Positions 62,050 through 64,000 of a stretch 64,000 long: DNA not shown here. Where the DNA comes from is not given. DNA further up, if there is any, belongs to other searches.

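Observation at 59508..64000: Orphan radical-SAM cassette: two paralogous B12-binding enzymes flanking a SPASM/twitch-type enzyme, next to tRNA-Arg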

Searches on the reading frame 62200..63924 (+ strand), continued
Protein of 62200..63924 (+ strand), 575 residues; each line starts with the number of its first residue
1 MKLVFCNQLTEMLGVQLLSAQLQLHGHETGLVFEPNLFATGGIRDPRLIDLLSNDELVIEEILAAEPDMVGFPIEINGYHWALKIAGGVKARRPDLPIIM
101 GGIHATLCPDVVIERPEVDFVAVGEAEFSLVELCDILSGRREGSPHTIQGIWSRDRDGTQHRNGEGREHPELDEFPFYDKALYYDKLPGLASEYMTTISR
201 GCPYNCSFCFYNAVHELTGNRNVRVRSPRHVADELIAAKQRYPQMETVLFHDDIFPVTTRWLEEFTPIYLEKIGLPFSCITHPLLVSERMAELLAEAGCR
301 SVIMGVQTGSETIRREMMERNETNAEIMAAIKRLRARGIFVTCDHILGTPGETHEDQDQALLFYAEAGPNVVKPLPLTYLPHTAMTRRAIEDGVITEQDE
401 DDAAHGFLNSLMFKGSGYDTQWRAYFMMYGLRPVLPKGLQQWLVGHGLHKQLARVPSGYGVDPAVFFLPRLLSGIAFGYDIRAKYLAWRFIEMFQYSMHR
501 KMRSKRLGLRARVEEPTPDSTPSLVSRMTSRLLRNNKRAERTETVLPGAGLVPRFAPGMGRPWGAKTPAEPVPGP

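Call 10: find_homologous_proteins(query=window:62200-63924:+, max_evalue=1e-20)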
Query window:62200-63924:+ (575 aa): 167 proteins with E <= 1e-20 among 8000 candidates; the best 120 are listed.
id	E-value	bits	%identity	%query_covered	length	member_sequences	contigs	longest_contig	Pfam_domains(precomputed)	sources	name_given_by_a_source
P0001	0.0e+0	1345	100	100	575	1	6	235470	PF04055.28,PF02310.25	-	-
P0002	0.0e+0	1108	82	98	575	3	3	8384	PF04055.28,PF02310.25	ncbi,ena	-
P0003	0.0e+0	1094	82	98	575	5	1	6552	PF04055.28,PF02310.25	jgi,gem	-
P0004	0.0e+0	1081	81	98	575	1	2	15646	PF04055.28,PF02310.25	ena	-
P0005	1.6e-276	937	70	98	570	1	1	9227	PF04055.28,PF02310.25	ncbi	-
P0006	8.3e-276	934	72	96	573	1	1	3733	PF04055.28,PF02310.25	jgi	-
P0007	6.8e-274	928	71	98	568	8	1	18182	PF04055.28,PF02310.25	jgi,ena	-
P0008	1.0e-269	914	69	98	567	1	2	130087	PF04055.28,PF02310.25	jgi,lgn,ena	-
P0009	6.2e-267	905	70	97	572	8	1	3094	PF04055.28,PF02310.25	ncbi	-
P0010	3.9e-264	896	73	89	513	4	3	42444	PF04055.28,PF02310.25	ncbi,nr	ncbi:MAG: hypothetical protein CL928_02105, partial [Deltaproteobacteria bacterium]|nr:hypothetical 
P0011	1.2e-261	887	68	97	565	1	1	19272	PF04055.28,PF02310.25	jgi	jgi:anaerobic magnesium-protoporphyrin IX monomethyl ester cyclase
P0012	1.5e-261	887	68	97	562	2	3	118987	PF04055.28,PF02310.25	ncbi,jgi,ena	-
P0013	4.1e-260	882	66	99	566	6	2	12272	PF04055.28,PF02310.25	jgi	-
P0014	4.4e-260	882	68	97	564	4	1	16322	PF04055.28,PF02310.25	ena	-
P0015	2.7e-259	880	71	93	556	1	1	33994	PF04055.28,PF19864.6,PF02310.25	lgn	-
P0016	4.3e-259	879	70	94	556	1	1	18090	PF04055.28,PF02310.25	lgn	-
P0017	1.4e-258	877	69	94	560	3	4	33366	PF04055.28,PF02310.25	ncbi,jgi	jgi:anaerobic magnesium-protoporphyrin IX monomethyl ester cyclase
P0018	2.7e-256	870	68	94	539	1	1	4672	PF04055.28,PF02310.25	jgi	jgi:radical SAM superfamily enzyme YgiQ (UPF0313 family)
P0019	1.3e-254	864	68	94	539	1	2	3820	PF04055.28,PF02310.25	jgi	jgi:radical SAM superfamily enzyme YgiQ (UPF0313 family)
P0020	2.4e-254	863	69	93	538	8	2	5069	PF04055.28,PF02310.25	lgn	-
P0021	1.8e-253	861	66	98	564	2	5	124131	PF04055.28,PF02310.25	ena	-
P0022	2.7e-253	860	68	94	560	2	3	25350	PF04055.28,PF02310.25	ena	-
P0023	2.8e-251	853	68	93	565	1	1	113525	PF04055.28,PF02310.25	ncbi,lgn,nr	ncbi:MAG: B12-binding domain-containing radical SAM protein [Deltaproteobacteria bacterium]|nr:B12-b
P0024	2.9e-249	847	67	94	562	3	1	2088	PF04055.28,PF02310.25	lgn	-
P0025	7.2e-249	845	64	100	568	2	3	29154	PF04055.28,PF02310.25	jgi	jgi:anaerobic magnesium-protoporphyrin IX monomethyl ester cyclase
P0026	1.5e-247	841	68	90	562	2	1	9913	PF04055.28,PF02310.25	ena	-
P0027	1.0e-246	838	67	94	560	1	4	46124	PF04055.28,PF02310.25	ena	-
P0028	1.5e-246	838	69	90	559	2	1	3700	PF04055.28,PF02310.25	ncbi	-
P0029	1.8e-246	837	67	94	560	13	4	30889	PF04055.28,PF02310.25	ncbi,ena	-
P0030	2.4e-241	821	67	91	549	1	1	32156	PF04055.28,PF02310.25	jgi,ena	-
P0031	1.2e-225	769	67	87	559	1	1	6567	PF04055.28,PF02310.25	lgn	-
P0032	6.7e-127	443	45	84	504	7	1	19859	PF04055.28,PF02310.25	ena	-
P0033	1.8e-126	441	44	83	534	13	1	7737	PF04055.28,PF02310.25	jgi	-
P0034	7.5e-126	439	44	84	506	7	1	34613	PF04055.28,PF02310.25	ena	-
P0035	1.7e-125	438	44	84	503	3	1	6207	PF04055.28,PF02310.25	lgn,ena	-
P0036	3.4e-125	437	44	84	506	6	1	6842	PF04055.28,PF02310.25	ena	-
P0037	8.8e-125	436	42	87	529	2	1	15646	PF04055.28,PF02310.25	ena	-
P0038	1.2e-124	435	42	87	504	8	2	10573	PF04055.28,PF02310.25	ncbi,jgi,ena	-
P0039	1.3e-124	435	45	84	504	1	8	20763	PF04055.28,PF02310.25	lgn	-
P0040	1.5e-124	435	44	84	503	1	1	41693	PF04055.28,PF02310.25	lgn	-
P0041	1.0e-123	432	44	84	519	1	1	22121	PF04055.28,PF02310.25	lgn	-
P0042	3.2e-123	430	43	87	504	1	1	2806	PF04055.28,PF02310.25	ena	-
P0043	3.3e-123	430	44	84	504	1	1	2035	PF04055.28,PF02310.25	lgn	-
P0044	7.8e-123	429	43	87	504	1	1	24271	PF04055.28,PF02310.25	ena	-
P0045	1.3e-122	428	44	84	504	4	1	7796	PF04055.28,PF02310.25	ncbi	-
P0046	4.5e-122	427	43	84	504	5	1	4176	PF04055.28,PF02310.25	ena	-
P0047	8.1e-122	426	44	79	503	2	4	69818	PF04055.28,PF02310.25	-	-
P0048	2.5e-121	424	42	89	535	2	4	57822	PF04055.28,PF02310.25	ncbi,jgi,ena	-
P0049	9.7e-121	422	43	83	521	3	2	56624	PF04055.28,PF02310.25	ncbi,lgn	-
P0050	1.2e-120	422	41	88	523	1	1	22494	PF04055.28,PF02310.25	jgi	jgi:anaerobic magnesium-protoporphyrin IX monomethyl ester cyclase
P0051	2.1e-120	421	43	84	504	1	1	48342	PF04055.28,PF02310.25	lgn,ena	-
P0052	2.3e-120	421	43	84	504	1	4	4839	PF04055.28,PF02310.25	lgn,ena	-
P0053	2.7e-120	421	42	87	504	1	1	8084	PF04055.28,PF02310.25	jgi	jgi:anaerobic magnesium-protoporphyrin IX monomethyl ester cyclase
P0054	3.0e-120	421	42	87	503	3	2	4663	PF04055.28,PF02310.25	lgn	-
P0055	5.0e-120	420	42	83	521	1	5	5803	PF04055.28,PF02310.25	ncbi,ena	-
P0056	5.2e-120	420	43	84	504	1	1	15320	PF04055.28,PF02310.25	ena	-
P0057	1.4e-119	418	43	83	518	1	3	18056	PF04055.28,PF02310.25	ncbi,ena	-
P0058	1.8e-119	418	42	84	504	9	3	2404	PF04055.28,PF02310.25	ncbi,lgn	-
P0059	1.3e-118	415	41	87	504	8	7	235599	PF04055.28,PF02310.25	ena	-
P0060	6.2e-118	413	43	84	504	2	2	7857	PF04055.28,PF02310.25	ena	-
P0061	7.3e-118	413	42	84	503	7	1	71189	PF04055.28,PF02310.25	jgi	jgi:anaerobic magnesium-protoporphyrin IX monomethyl ester cyclase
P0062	1.1e-117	412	43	84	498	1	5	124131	PF04055.28,PF02310.25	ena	-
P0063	2.0e-117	411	42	87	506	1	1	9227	PF04055.28,PF13439.13,PF02310.25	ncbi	-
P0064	3.6e-117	410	42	84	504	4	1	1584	PF04055.28,PF02310.25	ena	-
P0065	1.0e-116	409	46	76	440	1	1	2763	PF04055.28,PF02310.25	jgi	jgi:radical SAM superfamily enzyme YgiQ (UPF0313 family)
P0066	1.1e-115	406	43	84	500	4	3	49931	PF04055.28,PF02310.25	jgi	-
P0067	1.4e-115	405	42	87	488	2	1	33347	PF04055.28,PF02310.25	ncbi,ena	-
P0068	7.4e-115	403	41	87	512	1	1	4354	PF04055.28,PF02310.25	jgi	jgi:radical SAM superfamily enzyme YgiQ (UPF0313 family)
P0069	1.0e-113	399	42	84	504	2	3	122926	PF04055.28,PF02310.25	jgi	-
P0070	1.1e-113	399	39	94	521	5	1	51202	PF04055.28,PF02310.25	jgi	jgi:radical SAM superfamily enzyme YgiQ (UPF0313 family)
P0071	6.2e-111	390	42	84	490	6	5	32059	PF04055.28,PF02310.25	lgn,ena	-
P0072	6.4e-87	311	43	67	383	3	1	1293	PF04055.28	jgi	jgi:radical SAM superfamily enzyme YgiQ (UPF0313 family)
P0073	1.9e-85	306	41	63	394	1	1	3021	PF04055.28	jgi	jgi:radical SAM superfamily enzyme YgiQ (UPF0313 family)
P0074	8.5e-79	284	45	55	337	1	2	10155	PF04055.28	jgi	-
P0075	9.3e-77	277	37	71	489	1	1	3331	PF04055.28,PF02310.25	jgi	jgi:radical SAM superfamily enzyme YgiQ (UPF0313 family)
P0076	6.6e-76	274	32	81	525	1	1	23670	PF04055.28,PF02310.25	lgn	-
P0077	9.1e-76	274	34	88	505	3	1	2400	PF04055.28,PF02310.25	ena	-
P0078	1.3e-70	257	34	77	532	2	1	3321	PF04055.28,PF02310.25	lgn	-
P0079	9.1e-70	254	33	83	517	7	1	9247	PF04055.28,PF02310.25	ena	-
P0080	2.1e-69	253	44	48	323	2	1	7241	PF04055.28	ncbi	-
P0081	8.0e-67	244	32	91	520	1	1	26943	PF04055.28,PF02310.25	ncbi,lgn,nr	ncbi:B12-binding domain-containing radical SAM protein [bacterium]|nr:B12-binding domain-containing 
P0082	2.3e-64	236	28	90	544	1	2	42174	PF04055.28,PF02310.25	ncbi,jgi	jgi:anaerobic magnesium-protoporphyrin IX monomethyl ester cyclase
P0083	1.6e-61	227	50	38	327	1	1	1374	PF04055.28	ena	-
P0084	2.5e-61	226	35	71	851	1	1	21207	PF04055.28,PF02310.25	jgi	jgi:anaerobic magnesium-protoporphyrin IX monomethyl ester cyclase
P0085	2.5e-59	219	32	69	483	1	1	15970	PF04055.28,PF02310.25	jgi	jgi:anaerobic magnesium-protoporphyrin IX monomethyl ester cyclase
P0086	3.2e-57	213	31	80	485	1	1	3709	PF04055.28,PF02310.25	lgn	-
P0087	3.3e-56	209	37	61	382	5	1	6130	PF04055.28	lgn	-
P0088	1.5e-55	207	32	75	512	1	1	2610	PF04055.28,PF02310.25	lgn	-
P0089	1.4e-54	204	30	89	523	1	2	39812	PF04055.28,PF02310.25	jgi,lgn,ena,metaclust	metaclust:\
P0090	1.2e-52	197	36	62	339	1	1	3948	PF04055.28,PF02310.25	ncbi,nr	ncbi:MAG: radical SAM protein, partial [Candidatus Omnitrophica bacterium]|nr:radical SAM protein [C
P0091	1.4e-48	184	31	72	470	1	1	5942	PF04055.28,PF02310.25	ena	-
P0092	2.4e-47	180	32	67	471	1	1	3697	PF04055.28,PF02310.25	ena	-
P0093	3.1e-47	180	31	59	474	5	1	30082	PF04055.28,PF02310.25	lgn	-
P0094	8.9e-47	178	31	68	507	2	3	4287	PF04055.28,PF02310.25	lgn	-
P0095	9.3e-47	178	34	60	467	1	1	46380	PF04055.28,PF02310.25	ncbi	-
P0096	1.4e-46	177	31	66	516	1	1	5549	PF04055.28,PF02310.25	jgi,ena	-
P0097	1.4e-46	177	31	71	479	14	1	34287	PF04055.28,PF02310.25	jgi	-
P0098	2.9e-46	176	33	61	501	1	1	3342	PF04055.28,PF02310.25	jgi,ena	-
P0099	1.7e-45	174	31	58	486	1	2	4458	PF04055.28,PF02310.25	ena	-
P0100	2.1e-45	173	28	74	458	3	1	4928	PF04055.28,PF02310.25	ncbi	-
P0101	9.6e-45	171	31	67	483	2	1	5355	PF04055.28,PF02310.25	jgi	-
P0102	4.5e-44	169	29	71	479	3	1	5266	PF04055.28,PF02310.25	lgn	-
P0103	9.6e-44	168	29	68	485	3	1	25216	PF04055.28,PF02310.25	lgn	-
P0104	1.0e-43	168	31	67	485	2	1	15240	PF04055.28,PF02310.25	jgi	-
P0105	1.7e-43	167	31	61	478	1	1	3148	PF04055.28,PF19864.6,PF02310.25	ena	-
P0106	9.5e-43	165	30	67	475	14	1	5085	PF04055.28,PF02310.25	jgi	-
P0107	8.7e-42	162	31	66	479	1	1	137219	PF04055.28,PF02310.25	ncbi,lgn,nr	ncbi:MAG: B12-binding domain-containing radical SAM protein [Anaerolineae bacterium]|nr:B12-binding 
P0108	1.1e-41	161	31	70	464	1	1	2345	PF04055.28,PF02310.25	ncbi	-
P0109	2.2e-40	157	29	69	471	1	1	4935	PF04055.28,PF02310.25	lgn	-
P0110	3.5e-40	156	30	67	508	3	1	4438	PF04055.28,PF02310.25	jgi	jgi:radical SAM superfamily enzyme YgiQ (UPF0313 family)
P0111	3.9e-40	156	29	67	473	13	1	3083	PF04055.28,PF02310.25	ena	-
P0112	1.5e-39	154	28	68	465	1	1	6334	PF04055.28,PF02310.25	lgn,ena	-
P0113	1.8e-39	154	30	62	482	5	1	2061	PF04055.28,PF02310.25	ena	-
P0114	3.1e-39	153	30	66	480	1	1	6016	PF04055.28,PF02310.25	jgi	jgi:radical SAM superfamily enzyme YgiQ (UPF0313 family)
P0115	3.8e-39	153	31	70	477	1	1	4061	PF04055.28,PF02310.25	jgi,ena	-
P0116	4.1e-39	153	32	62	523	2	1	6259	PF04055.28,PF02310.25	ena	-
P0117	4.4e-39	153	31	69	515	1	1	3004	PF04055.28,PF02310.25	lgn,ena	-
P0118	6.3e-39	152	31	65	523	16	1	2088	PF04055.28,PF02310.25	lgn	-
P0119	2.3e-38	150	36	49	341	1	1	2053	PF04055.28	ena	-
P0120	6.2e-38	149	29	70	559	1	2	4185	PF04055.28,PF02310.25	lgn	-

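Call 11: search_solved_structures(query=window:62200-63924:+, max_evalue=0.001)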
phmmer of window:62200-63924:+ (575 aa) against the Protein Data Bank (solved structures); distinct sequences matched with E-value up to 0.001: 4.
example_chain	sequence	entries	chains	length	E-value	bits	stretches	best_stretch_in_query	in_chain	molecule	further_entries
7kdx_A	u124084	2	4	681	2.2e-07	33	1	65-214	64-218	Methyltransferase TokK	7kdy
6fd2_B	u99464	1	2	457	6.6e-07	31.4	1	187-395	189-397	Putative apramycin biosynthetic oxidoreductase 4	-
9ccb_A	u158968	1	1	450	3.7e-06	29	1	101-363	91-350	Radical SAM core domain-containing protein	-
6wte_A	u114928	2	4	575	0.00018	23.4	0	269-360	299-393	B12-binding domain-containing protein | Tryptophan-C2-methyltransferase containing B12-binding domain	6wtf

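Call 15: find_related_loci(query=A1, collection=genome_contigs, flank=8000)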
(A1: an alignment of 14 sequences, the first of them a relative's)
Query A1 (575 aa) in genome_contigs; peptide patterns used: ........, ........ (x = any residue, [..] = any of these).
54 stretches matched a pattern; 12 encode a relative of the query (tblastn E <= 1e-3); 12 distinct loci.
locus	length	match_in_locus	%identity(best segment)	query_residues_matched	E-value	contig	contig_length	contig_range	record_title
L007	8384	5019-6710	82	1-564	0e+0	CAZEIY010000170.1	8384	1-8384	MAG TPA_asm: uncultured Rickettsiales bacterium isolate SRP308112_co1_107 genome assembly, contig: NODE_16441_length_838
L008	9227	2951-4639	70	1-565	0e+0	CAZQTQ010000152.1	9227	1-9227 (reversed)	MAG TPA_asm: uncultured Rickettsiales bacterium isolate SRP308112_co1_341 genome assembly, contig: NODE_14318_length_922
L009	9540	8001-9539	73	1-513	0e+0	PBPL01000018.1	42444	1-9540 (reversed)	MAG: Deltaproteobacteria bacterium isolate RS363 30976, whole genome shotgun sequence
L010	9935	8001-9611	68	1-539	0e+0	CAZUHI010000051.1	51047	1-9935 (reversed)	MAG TPA_asm: uncultured Rickettsiales bacterium isolate binchicken_co46_645 genome assembly, contig: NODE_1116_length_51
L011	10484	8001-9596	68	1-534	0e+0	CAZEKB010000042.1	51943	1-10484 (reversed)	MAG TPA_asm: uncultured Rickettsiales bacterium isolate binchicken_co141_512 genome assembly, contig: NODE_2727_length_5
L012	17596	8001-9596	68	1-534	0e+0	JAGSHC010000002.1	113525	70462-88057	MAG: Deltaproteobacteria bacterium isolate GY13CH_bin.27 k141_526772_length_113525_cov_27.2053, whole genome shotgun seq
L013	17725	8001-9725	64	1-575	0e+0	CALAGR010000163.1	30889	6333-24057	MAG TPA_asm: uncultured proteobacterium isolate ERR2206756_bin.78_CONCOCT_v1.1_MAG genome assembly, contig: ERZ887841.51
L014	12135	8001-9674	67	1-563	0e+0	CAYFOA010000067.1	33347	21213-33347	MAG TPA_asm: uncultured Rickettsiales bacterium isolate ERP019367_co1_6 genome assembly, contig: NODE_1298_length_33347_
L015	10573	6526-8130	68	1-537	0e+0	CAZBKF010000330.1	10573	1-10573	MAG TPA_asm: uncultured Rickettsiales bacterium isolate binchicken_co141_65 genome assembly, contig: NODE_24577_length_1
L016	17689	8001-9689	66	1-566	0e+0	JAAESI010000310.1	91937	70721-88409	MAG: Proteobacteria bacterium isolate Ust_8 UstG_CONTIG4708494, whole genome shotgun sequence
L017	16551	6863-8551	65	1-566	0e+0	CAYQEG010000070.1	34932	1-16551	MAG TPA_asm: uncultured Rickettsiales bacterium isolate SRP077602_co5_496 genome assembly, contig: NODE_6030_length_3493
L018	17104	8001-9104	25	31-395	1e-24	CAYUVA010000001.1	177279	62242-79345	MAG TPA_asm: uncultured bacterium isolate SRP338002_co1_41 genome assembly, contig: NODE_78_length_177279_cov_9.877550,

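Call 29: search_solved_structures(query=A1, max_evalue=0.01)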
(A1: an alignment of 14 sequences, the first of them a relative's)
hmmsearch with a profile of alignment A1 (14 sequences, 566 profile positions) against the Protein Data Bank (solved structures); distinct sequences matched with E-value up to 0.01: 7.
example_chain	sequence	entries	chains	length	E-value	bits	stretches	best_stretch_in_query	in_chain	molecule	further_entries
9ccb_A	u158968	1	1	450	7.8e-10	41.1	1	104-362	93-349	Radical SAM core domain-containing protein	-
6fd2_B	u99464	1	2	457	8.1e-10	41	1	191-398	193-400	Putative apramycin biosynthetic oxidoreductase 4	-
7kdx_A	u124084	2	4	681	2.6e-08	36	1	66-212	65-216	Methyltransferase TokK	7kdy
5ul2_A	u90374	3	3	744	1.7e-05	26.8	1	56-244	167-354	OxsB protein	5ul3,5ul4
6wte_A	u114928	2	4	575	0.00026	22.8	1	285-366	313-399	B12-binding domain-containing protein | Tryptophan-C2-methyltransferase containing B12-binding domain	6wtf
8vpo_A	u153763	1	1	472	0.0018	20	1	197-347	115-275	Radical SAM core domain-containing protein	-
9n1b_A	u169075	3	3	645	0.0038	19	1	76-215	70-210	Radical SAM protein | Radical SAM enzyme CysS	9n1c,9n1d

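Call 38: search_protein_families(library=ncbifam, proteins=[L001:11870-12679:+, L001:12702-13280:-, L001:13388-13870:-, L001:6620-7024:+, L001:20087-21652:+], max_evalue=0.001)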
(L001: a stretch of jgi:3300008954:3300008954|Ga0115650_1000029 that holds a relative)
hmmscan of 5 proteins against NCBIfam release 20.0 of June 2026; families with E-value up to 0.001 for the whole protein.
L001:11870-12679:+ (269 aa): 13 families
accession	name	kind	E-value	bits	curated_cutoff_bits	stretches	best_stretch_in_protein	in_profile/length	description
TIGR01983.1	UbiG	equivalog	3.6e-13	49.3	102.95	1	68-167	51-157/228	bifunctional 2-polyprenyl-6-hydroxyphenol methylase/3-demethylubiquinol 3-O-methyltransferase UbiG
NF045667.1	MTase_DVU1556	equivalog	1.5e-10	40.9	155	1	56-164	12-122/213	DVU_1556 family methyltransferase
TIGR02072.1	BioC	equivalog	2.3e-08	34.1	184.95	1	54-166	19-137/244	malonyl-ACP O-methyltransferase BioC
NF043040.1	corrin_prot_MT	hypoth_equivalog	2.7e-08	33.5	180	1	61-173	36-157/216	corrinoid protein-associated methyltransferase CpaM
TIGR04345.1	ovoA_Cterm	equivalog_domain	6e-07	29.2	170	0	119-163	127-171/242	putative 4-mercaptohistidine N1-methyltransferase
NF041820.1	daptide_MTase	equivalog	2e-06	27.4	175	1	56-130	27-108/243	daptide-type RiPP biosynthesis methyltransferase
NF007610.0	PRK10258.1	equivalog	2.1e-06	27.3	342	1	35-167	11-144/251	malonyl-ACP O-methyltransferase BioC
TIGR00452.1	TIGR00452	equivalog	3.4e-06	26.1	275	1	69-164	120-222/316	tRNA 5-methoxyuridine(34)/uridine 5-oxyacetic acid(34) synthase CmoB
TIGR04074.1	bacter_Hen1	equivalog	3.6e-05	22.4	340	0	39-139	255-368/462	3' terminal RNA ribose 2'-O-methyltransferase Hen1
NF010703.0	PRK14103.1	equivalog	5e-05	22.9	320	1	56-162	19-125/256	trans-aconitate 2-methyltransferase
TIGR02021.1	BchM-ChlM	equivalog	5.1e-05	22.8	158.9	1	66-139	54-131/218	magnesium protoporphyrin IX methyltransferase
NF011650.0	PRK15068.1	equivalog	6e-05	22.1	209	1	69-164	125-228/324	tRNA 5-methoxyuridine(34)/uridine 5-oxyacetic acid(34) synthase CmoB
NF002463.0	PRK01683.1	equivalog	0.00018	21.2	297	1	53-160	18-127/258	trans-aconitate 2-methyltransferase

L001:12702-13280:- (192 aa): 0 families

L001:13388-13870:- (160 aa): 0 families

L001:6620-7024:+ (134 aa): 0 families

L001:20087-21652:+ (521 aa): 1 family
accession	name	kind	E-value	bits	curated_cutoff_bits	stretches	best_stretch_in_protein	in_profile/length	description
NF047440.1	LA3751_2_3_fam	subfamily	1.3e-06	27.5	200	1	211-430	175-391/460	LA_3751/LA_3752 family putative glycosyltransferase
